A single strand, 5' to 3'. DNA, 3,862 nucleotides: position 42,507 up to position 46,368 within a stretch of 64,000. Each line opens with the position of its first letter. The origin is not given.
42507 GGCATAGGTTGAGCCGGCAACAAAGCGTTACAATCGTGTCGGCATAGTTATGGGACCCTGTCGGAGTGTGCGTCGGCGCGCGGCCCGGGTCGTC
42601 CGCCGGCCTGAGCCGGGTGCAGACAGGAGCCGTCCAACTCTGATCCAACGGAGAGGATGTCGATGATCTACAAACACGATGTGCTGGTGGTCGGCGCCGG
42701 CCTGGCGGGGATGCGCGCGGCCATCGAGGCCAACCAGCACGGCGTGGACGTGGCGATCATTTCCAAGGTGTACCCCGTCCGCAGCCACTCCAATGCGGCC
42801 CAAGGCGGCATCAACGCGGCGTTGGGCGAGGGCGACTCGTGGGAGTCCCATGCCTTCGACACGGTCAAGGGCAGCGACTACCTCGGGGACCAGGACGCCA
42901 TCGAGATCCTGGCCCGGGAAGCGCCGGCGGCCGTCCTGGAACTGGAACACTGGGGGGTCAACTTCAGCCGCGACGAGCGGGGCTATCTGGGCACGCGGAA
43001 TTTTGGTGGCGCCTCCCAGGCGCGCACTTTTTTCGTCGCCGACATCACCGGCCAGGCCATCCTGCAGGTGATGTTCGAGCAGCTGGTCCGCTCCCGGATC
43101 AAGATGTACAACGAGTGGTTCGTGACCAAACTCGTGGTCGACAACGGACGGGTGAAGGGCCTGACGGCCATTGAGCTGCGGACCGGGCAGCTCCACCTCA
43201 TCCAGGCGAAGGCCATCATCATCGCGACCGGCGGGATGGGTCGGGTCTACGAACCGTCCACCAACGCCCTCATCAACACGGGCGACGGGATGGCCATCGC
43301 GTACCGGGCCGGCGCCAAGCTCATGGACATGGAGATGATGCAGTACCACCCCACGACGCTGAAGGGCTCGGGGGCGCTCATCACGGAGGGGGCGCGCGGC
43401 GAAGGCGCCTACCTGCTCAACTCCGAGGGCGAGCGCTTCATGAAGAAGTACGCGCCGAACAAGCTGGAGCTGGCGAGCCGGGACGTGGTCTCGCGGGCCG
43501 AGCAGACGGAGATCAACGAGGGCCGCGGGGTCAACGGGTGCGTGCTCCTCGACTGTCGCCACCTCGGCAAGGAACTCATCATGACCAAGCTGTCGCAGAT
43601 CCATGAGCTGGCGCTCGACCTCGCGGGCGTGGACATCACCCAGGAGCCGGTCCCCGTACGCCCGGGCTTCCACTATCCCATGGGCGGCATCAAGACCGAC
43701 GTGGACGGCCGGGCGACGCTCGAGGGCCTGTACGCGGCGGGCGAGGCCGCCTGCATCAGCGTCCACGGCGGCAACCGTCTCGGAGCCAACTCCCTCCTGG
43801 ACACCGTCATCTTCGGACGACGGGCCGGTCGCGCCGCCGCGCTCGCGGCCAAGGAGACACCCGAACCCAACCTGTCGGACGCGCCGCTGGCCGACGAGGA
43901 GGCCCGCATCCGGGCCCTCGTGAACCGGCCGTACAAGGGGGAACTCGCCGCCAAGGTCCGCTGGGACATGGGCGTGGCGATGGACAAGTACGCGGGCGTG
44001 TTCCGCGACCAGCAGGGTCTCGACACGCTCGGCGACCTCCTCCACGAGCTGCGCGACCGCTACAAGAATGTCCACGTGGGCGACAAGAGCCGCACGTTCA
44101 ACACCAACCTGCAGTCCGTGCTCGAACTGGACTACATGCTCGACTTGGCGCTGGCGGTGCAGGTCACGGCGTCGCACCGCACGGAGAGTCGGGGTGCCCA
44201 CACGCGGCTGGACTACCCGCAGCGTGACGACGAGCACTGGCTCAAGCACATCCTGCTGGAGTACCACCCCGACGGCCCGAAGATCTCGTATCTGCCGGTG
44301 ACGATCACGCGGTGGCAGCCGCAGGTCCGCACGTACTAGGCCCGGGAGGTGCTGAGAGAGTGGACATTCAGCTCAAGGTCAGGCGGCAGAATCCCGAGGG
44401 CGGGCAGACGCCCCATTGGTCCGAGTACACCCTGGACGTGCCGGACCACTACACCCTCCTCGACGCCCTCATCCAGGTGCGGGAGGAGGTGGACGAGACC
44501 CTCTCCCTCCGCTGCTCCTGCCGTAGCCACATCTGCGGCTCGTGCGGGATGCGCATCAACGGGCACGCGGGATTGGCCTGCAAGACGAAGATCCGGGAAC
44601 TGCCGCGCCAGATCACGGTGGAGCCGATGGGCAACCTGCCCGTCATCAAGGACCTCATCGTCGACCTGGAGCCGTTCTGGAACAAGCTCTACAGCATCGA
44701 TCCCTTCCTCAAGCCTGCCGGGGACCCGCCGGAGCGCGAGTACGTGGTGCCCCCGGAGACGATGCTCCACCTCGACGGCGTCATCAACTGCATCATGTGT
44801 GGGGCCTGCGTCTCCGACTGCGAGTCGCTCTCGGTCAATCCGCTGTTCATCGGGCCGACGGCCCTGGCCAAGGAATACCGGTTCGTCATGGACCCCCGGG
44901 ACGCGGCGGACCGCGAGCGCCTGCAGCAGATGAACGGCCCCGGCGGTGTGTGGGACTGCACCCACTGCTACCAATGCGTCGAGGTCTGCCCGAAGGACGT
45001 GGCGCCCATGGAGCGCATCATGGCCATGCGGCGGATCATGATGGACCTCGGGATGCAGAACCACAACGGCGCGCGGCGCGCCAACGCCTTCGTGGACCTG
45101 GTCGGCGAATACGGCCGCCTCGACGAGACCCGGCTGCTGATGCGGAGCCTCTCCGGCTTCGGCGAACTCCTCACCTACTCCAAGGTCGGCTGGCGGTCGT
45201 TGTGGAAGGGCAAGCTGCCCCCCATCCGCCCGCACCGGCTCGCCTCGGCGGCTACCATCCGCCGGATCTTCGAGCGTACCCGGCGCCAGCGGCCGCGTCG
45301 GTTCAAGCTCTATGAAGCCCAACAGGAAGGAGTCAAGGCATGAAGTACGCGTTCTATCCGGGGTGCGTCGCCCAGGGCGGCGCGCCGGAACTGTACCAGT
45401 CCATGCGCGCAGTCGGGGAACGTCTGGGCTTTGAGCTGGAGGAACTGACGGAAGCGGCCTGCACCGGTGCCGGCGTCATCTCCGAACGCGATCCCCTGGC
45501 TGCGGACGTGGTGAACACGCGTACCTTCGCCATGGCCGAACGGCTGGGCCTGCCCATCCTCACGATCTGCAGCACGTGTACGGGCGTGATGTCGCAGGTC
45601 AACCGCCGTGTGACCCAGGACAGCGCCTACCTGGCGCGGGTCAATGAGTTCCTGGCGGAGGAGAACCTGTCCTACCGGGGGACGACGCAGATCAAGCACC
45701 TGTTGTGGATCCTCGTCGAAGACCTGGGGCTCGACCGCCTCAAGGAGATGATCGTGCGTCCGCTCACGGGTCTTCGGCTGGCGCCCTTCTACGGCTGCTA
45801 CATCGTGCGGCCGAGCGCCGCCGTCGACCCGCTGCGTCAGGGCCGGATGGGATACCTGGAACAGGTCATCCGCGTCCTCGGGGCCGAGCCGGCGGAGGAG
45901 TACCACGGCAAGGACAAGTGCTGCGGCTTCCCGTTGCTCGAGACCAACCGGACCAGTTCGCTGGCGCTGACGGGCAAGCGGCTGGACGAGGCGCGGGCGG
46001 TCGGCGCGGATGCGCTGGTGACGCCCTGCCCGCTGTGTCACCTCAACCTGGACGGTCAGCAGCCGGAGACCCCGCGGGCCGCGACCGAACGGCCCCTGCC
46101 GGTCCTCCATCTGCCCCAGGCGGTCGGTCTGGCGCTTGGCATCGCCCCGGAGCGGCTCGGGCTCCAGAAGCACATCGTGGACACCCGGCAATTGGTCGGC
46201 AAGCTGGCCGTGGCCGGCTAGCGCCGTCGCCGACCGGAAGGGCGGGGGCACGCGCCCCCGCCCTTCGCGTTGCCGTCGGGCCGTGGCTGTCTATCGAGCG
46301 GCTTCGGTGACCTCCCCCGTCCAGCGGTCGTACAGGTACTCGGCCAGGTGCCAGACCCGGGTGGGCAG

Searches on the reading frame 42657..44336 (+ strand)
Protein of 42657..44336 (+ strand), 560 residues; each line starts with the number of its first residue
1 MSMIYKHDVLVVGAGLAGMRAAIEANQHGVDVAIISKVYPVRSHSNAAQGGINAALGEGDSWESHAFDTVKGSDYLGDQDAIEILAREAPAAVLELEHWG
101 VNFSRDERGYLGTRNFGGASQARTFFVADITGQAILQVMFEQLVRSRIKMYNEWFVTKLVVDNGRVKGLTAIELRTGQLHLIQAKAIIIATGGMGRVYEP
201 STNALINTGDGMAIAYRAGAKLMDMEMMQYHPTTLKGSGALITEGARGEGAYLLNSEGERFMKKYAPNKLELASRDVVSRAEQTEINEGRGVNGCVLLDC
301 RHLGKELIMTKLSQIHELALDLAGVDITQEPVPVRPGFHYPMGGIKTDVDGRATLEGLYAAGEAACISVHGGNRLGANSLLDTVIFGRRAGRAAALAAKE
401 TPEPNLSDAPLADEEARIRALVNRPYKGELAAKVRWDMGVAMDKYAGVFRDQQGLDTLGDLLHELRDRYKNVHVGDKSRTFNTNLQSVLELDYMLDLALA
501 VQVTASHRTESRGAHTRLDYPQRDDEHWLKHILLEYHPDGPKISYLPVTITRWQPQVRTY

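Call 67: search_protein_families(library=pfam, proteins=[window:42657-44336:+], max_evalue=0.00001)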
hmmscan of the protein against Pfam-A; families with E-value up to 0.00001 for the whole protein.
window:42657-44336:+ (560 aa): 7 families
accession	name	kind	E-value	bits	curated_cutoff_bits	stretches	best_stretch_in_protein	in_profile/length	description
PF00890.30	FAD_binding_2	-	2.8e-111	373.1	20.4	1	8-380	1-414/414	FAD binding domain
PF02910.25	Succ_DH_flav_C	-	5.9e-40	136.7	20.8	1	437-560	3-130/130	Fumarate reductase flavoprotein C-term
PF07992.20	Pyr_redox_2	-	7.2e-12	45.8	26.1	1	7-197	1-113/291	Pyridine nucleotide-disulphide oxidoreductase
PF03486.20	HI0933_like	-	2.5e-10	40.7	50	0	124-365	100-220/244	HI0933-like protein Rossmann domain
PF12831.13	FAD_oxidored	-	2e-07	31.1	27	0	8-37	1-30/416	FAD dependent oxidoreductase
PF01266.30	DAO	-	5.3e-07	29.9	27.9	0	8-194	1-205/353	FAD dependent oxidoreductase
PF01134.28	GIDA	-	5e-06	26.3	22.1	0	8-41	1-29/391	Glucose inhibited division protein A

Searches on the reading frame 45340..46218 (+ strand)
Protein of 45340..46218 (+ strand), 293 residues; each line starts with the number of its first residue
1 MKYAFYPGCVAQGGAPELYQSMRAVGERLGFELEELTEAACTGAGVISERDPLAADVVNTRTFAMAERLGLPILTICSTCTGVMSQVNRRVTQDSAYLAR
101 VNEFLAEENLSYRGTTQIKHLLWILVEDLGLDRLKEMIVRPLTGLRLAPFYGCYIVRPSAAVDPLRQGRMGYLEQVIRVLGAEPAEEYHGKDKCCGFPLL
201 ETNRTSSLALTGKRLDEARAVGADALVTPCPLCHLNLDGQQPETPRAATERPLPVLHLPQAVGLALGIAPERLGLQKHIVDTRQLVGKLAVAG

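Call 68: search_protein_families(library=pfam, proteins=[window:45340-46218:+], max_evalue=0.00001)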
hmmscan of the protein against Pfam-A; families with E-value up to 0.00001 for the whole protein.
window:45340-46218:+ (293 aa): 1 family
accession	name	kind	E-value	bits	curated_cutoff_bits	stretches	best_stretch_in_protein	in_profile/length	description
PF02754.22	CCG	-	3.5e-25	88.3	20.6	2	150-238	4-85/85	Cysteine-rich domain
